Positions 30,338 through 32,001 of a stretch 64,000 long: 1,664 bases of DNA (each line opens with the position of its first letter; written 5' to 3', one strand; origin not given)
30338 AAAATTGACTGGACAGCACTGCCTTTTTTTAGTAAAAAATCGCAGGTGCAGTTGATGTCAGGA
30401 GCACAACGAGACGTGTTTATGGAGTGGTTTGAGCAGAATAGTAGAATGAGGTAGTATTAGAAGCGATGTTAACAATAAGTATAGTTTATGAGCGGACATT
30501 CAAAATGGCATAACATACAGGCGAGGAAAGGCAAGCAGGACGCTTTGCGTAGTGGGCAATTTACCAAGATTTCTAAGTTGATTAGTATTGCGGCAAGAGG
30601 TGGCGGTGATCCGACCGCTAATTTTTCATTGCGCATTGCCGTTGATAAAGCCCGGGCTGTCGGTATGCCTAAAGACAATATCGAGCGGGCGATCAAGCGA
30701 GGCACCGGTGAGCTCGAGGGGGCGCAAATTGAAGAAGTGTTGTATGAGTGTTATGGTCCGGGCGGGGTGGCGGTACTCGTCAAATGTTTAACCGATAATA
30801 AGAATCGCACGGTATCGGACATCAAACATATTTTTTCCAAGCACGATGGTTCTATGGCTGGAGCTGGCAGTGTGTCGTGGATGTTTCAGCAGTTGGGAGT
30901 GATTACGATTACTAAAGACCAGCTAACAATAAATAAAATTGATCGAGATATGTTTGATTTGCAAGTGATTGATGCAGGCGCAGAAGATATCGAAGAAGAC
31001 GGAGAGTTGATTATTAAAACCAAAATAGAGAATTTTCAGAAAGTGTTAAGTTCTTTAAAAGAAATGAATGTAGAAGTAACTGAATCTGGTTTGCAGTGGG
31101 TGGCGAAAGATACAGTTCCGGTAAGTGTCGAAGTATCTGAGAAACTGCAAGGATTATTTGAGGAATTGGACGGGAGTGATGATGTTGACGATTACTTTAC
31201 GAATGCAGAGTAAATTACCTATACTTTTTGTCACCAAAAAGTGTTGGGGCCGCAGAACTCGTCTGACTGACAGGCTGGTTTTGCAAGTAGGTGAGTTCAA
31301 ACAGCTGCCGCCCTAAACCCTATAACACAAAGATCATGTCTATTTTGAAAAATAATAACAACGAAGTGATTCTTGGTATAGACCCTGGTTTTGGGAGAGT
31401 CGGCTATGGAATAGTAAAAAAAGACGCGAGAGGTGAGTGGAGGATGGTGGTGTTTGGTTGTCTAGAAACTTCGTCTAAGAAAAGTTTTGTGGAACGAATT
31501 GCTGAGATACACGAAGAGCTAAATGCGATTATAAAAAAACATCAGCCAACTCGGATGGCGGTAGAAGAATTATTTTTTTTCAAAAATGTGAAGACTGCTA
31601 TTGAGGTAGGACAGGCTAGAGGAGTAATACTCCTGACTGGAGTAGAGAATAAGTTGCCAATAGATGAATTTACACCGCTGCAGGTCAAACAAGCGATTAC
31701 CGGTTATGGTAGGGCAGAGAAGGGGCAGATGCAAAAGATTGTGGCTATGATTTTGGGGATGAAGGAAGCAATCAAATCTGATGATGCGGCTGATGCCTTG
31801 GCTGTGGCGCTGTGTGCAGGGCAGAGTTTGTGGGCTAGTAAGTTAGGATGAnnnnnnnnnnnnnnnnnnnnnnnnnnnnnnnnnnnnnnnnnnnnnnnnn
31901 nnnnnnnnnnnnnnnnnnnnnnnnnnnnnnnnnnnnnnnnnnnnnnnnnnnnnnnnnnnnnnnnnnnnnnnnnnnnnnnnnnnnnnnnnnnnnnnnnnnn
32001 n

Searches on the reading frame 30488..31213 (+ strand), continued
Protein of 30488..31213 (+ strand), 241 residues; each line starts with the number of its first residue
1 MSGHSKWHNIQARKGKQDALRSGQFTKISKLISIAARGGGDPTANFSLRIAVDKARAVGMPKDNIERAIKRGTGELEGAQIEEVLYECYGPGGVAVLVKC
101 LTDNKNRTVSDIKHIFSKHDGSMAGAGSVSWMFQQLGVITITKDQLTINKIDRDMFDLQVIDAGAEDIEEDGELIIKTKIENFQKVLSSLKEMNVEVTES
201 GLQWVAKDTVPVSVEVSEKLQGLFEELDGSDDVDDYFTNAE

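Call 64: find_encoding_contigs(protein=P0033, flank=10000, max_places=2)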
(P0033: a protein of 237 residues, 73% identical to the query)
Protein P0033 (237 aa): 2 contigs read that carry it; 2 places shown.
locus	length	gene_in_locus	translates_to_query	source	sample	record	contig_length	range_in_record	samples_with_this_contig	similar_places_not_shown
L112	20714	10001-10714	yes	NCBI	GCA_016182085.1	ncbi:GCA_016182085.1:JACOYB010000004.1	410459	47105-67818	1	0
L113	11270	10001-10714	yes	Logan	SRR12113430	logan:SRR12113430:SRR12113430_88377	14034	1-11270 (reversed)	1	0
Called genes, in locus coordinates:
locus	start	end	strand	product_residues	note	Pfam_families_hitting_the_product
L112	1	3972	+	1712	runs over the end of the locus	PF00082:Peptidase_S8, PF22352:K319L-like_PKD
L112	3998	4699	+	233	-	-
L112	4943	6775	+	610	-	-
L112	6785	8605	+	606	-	PF01875:Memo, PF09587:PGA_cap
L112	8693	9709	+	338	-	-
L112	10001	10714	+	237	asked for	PF20772:TACO1_YebC_N, PF01709:Transcrip_reg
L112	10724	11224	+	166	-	PF02075:RuvC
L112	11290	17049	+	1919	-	PF07944:Beta-AFase-like_GH127_cat (faint), PF18998:Flg_new_2 (weak)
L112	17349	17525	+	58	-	-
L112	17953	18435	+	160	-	PF00588:SpoU_methylase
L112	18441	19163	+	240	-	-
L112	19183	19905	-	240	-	PF01728:FtsJ (weak), PF02353:CMAS (weak), PF05175:MTS, PF08003:Methyltransf_9 (weak), PF13489:Methyltransf_23, PF13847:Methyltransf_31, PF08241:Methyltransf_11, PF13649:Methyltransf_25, +1 more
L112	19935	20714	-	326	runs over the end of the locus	PF00294:PfkB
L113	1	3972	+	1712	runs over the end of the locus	PF00082:Peptidase_S8, PF22352:K319L-like_PKD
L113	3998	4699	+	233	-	-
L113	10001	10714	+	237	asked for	PF20772:TACO1_YebC_N, PF01709:Transcrip_reg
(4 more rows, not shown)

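Call 88: search_protein_families(library=pfam, max_evalue=0.00001, proteins=[window:30488-31213:+])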
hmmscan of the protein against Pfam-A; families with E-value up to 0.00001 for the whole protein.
window:30488-31213:+ (241 aa): 2 families
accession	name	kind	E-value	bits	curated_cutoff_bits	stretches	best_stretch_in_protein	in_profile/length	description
PF01709.26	Transcrip_reg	-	3.8e-50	170.2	27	1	82-240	2-160/160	TACO1/YebC second and third domain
PF20772.2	TACO1_YebC_N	-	1.4e-29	102.8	36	1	5-75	1-73/73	TACO1/YebC protein N-terminal domain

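Call 93: list_cluster_members(proteins=[P0001, P0124])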
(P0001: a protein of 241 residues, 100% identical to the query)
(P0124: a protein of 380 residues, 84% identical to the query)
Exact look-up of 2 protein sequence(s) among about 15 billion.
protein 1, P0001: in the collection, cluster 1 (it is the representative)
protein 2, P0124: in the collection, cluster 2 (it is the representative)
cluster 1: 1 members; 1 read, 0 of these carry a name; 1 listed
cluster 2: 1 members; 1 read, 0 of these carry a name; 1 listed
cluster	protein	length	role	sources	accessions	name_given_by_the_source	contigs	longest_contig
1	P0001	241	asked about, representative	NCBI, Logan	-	-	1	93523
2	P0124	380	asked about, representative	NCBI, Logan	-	-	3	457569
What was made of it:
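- Tried and rejected: Cluster look-up gave no organism name (call 93).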

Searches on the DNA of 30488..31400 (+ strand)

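Call 8: search_rna_families(source=window, start=31150, end=31400, threshold=evalue, max_evalue=10, show_alignments=3)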
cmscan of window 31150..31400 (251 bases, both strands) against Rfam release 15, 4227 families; matches with E-value up to 10: 2.
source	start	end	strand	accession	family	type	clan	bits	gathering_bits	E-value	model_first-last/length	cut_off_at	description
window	31168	31264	+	RF01192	SNORD11B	Gene; snRNA; snoRNA; CD-box;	CL00103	16.3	50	3.5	1-87/87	no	Small nucleolar RNA SNORD11B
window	31159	31184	+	RF01139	sR2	Gene; snRNA; snoRNA; CD-box;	-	10.5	42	5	32-57/57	no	Small nucleolar RNA sR2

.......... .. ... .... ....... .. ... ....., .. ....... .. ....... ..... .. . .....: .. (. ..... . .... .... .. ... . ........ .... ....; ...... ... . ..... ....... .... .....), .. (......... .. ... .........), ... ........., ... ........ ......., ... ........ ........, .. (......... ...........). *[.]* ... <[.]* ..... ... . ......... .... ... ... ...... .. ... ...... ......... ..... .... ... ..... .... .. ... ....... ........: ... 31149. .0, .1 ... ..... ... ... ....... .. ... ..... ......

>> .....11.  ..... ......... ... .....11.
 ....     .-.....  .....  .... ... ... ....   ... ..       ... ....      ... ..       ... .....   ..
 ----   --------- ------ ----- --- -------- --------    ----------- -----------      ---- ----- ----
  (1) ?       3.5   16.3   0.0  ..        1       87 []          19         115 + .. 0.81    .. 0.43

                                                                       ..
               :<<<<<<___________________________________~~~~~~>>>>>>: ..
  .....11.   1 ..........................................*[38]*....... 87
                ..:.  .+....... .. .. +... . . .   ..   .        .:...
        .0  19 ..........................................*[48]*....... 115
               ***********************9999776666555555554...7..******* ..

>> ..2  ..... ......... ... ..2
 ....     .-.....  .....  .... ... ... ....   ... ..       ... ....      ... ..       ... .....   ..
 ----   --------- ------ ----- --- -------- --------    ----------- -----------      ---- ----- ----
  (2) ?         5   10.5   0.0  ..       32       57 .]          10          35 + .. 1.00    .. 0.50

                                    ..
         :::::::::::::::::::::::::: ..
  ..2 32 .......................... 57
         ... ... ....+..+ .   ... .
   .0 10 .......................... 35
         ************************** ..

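Call 65: search_with_rna_model(model_id=R1, sources=[L110, L111, L112], max_evalue=1)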
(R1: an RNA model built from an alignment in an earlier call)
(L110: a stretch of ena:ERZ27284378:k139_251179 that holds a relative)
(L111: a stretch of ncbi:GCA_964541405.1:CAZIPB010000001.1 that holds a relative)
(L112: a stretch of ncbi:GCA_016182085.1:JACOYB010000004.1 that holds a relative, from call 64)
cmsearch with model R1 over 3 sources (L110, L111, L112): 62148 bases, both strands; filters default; matches with E-value up to 1: 0.
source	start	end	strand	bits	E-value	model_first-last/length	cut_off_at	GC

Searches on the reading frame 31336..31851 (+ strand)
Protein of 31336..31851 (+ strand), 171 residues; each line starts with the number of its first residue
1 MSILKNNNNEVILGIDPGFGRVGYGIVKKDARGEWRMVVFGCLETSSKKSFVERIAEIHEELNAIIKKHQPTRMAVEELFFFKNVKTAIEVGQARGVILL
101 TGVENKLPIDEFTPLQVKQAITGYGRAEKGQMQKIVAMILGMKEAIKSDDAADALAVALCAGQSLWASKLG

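Call 88: search_protein_families(library=pfam, max_evalue=0.00001, proteins=[window:31336-31851:+])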
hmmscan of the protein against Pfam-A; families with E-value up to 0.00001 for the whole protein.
window:31336-31851:+ (171 aa): 1 family
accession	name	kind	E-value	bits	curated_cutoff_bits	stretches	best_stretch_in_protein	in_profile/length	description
PF02075.23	RuvC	-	2.9e-46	157.5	22.2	1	12-160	1-147/148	Crossover junction endodeoxyribonuclease RuvC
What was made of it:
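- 31336..31851 (+): ruvC gene downstream of copy 2. PF02075, E 2.9e-46 (call 88).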
